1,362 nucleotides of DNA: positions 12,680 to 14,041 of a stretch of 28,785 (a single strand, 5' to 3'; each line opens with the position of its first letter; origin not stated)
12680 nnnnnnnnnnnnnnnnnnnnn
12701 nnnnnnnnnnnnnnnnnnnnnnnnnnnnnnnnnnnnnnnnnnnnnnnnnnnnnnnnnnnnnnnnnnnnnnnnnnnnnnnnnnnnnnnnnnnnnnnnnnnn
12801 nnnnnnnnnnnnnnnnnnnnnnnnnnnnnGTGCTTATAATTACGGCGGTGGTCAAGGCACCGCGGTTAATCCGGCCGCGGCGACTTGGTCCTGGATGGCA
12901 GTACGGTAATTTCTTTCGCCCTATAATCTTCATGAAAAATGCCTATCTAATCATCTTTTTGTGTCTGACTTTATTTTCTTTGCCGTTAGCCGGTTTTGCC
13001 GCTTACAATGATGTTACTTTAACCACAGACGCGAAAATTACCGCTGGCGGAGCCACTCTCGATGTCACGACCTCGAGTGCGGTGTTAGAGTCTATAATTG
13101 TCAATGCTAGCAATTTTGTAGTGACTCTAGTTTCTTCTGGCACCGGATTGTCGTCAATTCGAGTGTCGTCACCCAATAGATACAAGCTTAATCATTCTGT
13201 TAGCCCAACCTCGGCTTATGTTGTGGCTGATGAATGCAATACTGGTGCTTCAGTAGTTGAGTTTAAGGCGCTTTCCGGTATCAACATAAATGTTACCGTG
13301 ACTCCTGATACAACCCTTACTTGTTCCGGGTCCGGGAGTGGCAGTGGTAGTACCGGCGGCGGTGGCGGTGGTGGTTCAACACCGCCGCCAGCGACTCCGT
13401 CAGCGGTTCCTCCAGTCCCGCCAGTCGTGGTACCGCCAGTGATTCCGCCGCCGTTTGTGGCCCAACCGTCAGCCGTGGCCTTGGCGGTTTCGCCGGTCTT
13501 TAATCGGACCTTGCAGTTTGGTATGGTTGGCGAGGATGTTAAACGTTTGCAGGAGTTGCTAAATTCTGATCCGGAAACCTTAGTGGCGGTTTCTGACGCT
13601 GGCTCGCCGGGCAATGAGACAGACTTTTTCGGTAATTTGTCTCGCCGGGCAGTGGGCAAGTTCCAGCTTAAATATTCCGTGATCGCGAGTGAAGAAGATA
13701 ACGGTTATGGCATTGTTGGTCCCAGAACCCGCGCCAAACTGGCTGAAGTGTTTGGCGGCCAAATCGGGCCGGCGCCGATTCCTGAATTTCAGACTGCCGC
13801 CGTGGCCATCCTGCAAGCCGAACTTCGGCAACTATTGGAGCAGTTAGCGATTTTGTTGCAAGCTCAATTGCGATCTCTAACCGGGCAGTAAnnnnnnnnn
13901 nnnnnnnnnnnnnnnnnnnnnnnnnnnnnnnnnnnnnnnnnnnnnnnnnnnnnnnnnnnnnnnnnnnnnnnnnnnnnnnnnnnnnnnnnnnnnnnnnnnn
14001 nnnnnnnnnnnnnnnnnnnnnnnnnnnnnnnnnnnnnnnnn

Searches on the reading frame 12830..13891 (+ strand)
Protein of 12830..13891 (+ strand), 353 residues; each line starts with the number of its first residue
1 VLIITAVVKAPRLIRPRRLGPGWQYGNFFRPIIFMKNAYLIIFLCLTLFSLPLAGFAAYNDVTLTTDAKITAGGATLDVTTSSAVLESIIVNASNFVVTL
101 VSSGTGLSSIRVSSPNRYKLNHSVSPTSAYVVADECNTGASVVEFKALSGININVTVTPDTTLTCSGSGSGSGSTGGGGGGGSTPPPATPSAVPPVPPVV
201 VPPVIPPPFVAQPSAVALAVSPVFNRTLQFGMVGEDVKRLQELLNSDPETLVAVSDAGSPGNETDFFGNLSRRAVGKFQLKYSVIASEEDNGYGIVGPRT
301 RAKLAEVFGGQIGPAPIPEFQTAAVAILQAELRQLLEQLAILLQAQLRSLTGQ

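Call 7: search_protein_families(library=pfam, proteins=[window:12830-13891:+], max_evalue=0.01)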
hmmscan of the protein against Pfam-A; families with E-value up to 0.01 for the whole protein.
window:12830-13891:+ (353 aa): 1 family
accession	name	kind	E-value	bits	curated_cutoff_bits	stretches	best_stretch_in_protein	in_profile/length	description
PF01471.23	PG_binding_1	-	0.0018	18.9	23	1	234-304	2-57/57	Putative peptidoglycan binding domain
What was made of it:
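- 12932..13891 (+): Downstream gene: signal-peptide protein with a Pro-rich linker and a peptidoglycan-binding-like domain. It probably belongs to the same transcription unit. Pfam PG_binding_1, weak (call 7).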

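Call 58: find_encoding_contigs(protein=window:12932-13891:+, flank=3000, max_places=10)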
Protein window:12932-13891:+ (319 aa): no gene with exactly this product is on record in the collection.

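Call 64: search_protein_families(library=ncbifam, proteins=[window:12932-13891:+], max_evalue=0.01)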
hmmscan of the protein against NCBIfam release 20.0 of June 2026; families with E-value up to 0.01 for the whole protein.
window:12932-13891:+ (319 aa): 0 families
